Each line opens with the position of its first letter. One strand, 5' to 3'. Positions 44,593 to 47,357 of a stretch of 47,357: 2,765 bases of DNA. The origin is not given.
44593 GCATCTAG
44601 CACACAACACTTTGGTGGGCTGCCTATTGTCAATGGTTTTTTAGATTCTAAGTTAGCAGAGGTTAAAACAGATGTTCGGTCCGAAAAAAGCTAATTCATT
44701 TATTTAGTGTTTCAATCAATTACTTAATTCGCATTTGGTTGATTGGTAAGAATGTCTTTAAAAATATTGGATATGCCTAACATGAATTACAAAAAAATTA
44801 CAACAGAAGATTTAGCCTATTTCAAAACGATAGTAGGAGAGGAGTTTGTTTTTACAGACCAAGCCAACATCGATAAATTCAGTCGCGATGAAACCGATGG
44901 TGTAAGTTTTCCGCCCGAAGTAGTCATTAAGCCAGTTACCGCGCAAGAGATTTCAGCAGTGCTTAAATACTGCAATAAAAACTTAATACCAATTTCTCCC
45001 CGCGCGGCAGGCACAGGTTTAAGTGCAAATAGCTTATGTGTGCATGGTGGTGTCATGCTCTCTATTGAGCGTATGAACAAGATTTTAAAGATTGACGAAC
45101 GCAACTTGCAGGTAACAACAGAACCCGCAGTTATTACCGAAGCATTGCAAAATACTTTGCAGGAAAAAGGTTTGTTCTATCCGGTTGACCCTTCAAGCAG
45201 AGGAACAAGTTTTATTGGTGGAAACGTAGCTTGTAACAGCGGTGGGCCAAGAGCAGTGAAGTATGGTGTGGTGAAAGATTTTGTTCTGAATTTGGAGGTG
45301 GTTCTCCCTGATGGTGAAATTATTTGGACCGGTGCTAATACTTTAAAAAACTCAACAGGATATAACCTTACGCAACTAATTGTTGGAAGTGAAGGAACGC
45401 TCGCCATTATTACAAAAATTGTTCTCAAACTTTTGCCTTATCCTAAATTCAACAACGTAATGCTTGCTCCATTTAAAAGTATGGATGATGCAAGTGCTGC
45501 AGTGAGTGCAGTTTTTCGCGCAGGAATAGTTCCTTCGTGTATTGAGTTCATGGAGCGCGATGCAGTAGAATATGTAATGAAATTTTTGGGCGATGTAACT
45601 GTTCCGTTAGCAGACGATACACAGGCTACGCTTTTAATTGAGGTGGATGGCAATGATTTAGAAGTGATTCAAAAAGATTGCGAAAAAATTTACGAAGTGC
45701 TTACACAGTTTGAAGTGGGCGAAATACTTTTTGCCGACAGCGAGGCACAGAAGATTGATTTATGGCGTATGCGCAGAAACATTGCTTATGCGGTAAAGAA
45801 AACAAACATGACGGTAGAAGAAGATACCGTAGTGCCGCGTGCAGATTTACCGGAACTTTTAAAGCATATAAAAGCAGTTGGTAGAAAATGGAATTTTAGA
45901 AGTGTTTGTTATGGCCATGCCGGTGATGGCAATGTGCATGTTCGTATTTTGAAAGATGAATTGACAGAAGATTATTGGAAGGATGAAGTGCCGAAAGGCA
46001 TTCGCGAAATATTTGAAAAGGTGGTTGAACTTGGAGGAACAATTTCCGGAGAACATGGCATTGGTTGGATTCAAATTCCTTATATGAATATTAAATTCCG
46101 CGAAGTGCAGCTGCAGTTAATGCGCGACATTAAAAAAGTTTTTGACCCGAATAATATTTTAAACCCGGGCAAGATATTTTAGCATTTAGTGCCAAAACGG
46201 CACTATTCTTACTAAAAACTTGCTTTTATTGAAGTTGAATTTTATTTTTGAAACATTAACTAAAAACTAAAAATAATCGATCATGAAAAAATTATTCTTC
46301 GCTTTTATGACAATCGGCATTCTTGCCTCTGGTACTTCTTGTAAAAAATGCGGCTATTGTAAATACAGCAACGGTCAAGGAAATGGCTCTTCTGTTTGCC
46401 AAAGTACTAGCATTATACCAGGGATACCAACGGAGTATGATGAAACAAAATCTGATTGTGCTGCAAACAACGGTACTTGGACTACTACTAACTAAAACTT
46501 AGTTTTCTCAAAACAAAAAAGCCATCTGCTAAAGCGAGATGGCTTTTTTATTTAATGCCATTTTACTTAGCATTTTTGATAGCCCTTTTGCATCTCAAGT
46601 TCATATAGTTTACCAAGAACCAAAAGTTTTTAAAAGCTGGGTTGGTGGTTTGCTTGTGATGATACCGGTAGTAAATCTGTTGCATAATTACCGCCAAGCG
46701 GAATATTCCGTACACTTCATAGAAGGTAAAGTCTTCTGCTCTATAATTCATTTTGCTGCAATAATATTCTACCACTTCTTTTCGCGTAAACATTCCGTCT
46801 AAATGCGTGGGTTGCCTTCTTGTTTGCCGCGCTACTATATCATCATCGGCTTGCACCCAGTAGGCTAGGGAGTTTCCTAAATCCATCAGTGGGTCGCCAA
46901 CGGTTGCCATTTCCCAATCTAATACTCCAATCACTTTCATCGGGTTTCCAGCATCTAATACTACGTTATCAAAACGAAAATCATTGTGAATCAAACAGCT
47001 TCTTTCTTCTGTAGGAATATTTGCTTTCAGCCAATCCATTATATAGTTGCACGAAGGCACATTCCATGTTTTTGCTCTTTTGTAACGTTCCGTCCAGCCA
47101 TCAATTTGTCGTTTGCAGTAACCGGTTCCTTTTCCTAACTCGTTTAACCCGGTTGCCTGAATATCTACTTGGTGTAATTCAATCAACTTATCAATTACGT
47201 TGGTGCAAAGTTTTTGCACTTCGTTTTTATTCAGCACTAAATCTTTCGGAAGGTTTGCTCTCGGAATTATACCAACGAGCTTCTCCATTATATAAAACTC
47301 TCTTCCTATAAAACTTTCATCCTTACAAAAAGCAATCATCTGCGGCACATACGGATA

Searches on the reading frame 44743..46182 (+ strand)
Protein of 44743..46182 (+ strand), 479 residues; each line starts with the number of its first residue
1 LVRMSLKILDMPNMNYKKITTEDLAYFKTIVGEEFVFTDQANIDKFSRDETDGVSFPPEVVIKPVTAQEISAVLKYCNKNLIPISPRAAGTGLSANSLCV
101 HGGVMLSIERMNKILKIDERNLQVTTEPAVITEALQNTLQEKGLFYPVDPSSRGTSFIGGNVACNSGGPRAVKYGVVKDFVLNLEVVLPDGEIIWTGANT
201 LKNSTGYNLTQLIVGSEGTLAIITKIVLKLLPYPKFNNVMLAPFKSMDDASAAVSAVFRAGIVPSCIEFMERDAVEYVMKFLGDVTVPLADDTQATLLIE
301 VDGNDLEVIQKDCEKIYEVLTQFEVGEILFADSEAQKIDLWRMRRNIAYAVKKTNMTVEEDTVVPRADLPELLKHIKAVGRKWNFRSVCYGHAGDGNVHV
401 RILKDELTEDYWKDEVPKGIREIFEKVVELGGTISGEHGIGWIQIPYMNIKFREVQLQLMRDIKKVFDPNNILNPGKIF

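Call 11: search_protein_families(library=pfam, proteins=[window:44743-46182:+])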
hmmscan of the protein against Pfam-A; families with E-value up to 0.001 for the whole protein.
window:44743-46182:+ (479 aa): 2 families
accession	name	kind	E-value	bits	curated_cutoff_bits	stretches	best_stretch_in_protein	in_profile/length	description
PF02913.24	FAD-oxidase_C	-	1.8e-64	218.3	21.2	1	234-478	2-248/248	FAD linked oxidases, C-terminal domain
PF01565.28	FAD_binding_4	-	1.3e-39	135.5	26.4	1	58-197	1-139/139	FAD binding domain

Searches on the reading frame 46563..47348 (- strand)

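Call 11: search_protein_families(library=pfam, proteins=[window:46563-47348:-])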
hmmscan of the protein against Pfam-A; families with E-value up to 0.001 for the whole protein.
window:46563-47348:- (261 aa): 1 family
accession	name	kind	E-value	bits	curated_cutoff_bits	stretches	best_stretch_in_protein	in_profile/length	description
PF01636.29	APH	-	1.4e-35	123.6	23.2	1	2-179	56-228/239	Phosphotransferase enzyme family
